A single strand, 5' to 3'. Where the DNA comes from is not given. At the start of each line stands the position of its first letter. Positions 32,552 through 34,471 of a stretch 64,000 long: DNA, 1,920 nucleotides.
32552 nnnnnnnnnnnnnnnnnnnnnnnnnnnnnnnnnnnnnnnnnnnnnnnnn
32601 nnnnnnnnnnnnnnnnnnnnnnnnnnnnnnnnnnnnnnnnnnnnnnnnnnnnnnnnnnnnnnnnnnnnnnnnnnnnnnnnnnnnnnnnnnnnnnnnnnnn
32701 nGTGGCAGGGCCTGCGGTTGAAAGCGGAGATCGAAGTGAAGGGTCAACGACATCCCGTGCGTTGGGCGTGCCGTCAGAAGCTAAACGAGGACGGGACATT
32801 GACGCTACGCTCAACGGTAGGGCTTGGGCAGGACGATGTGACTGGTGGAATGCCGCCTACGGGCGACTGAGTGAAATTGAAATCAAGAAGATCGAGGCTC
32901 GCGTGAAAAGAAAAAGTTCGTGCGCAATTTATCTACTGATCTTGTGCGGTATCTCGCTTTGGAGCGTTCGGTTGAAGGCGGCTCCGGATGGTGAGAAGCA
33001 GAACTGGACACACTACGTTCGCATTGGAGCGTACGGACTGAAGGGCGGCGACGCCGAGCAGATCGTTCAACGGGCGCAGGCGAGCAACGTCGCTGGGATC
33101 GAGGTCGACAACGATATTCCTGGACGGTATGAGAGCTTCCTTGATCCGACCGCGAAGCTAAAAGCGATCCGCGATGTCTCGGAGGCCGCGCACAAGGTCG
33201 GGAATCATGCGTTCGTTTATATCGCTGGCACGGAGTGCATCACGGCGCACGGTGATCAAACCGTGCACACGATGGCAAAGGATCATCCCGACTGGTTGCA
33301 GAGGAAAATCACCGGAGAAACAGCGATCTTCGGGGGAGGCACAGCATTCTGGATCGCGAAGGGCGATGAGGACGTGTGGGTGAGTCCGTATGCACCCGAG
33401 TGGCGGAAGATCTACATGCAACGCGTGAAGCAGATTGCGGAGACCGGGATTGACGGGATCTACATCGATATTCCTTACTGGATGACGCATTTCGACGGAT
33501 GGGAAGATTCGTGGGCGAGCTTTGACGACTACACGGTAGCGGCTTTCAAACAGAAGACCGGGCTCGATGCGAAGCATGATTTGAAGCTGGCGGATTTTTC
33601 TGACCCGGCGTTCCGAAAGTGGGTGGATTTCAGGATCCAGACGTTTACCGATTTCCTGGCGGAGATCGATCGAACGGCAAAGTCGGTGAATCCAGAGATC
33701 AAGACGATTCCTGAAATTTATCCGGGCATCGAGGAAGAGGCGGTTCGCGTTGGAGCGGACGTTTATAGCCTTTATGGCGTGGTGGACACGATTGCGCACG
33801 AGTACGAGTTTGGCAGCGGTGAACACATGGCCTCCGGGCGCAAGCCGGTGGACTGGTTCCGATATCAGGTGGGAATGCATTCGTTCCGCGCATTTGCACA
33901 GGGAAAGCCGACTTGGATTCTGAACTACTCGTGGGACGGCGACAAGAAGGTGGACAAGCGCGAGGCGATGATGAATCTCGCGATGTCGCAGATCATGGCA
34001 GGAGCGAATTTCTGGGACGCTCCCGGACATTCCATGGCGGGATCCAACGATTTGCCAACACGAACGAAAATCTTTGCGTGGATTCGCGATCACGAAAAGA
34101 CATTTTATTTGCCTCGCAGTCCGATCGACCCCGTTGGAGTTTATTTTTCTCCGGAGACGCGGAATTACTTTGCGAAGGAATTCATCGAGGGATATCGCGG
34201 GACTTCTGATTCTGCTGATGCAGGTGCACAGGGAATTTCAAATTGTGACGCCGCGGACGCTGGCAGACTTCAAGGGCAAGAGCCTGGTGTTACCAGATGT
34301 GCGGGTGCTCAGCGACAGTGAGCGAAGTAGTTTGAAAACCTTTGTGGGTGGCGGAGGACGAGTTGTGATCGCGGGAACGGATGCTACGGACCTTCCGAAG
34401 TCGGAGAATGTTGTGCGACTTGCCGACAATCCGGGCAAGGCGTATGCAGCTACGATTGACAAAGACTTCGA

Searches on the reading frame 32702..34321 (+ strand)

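Call 81: search_protein_families(library=pfam, max_evalue=0.001, proteins=[window:32702-34321:+])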
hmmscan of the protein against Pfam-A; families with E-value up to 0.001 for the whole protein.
window:32702-34321:+ (539 aa): 1 family
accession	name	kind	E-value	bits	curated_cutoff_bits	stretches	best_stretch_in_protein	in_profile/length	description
PF02638.21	GHL10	-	1.9e-07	31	27.9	1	188-334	99-224/311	Glycosyl hydrolase-like 10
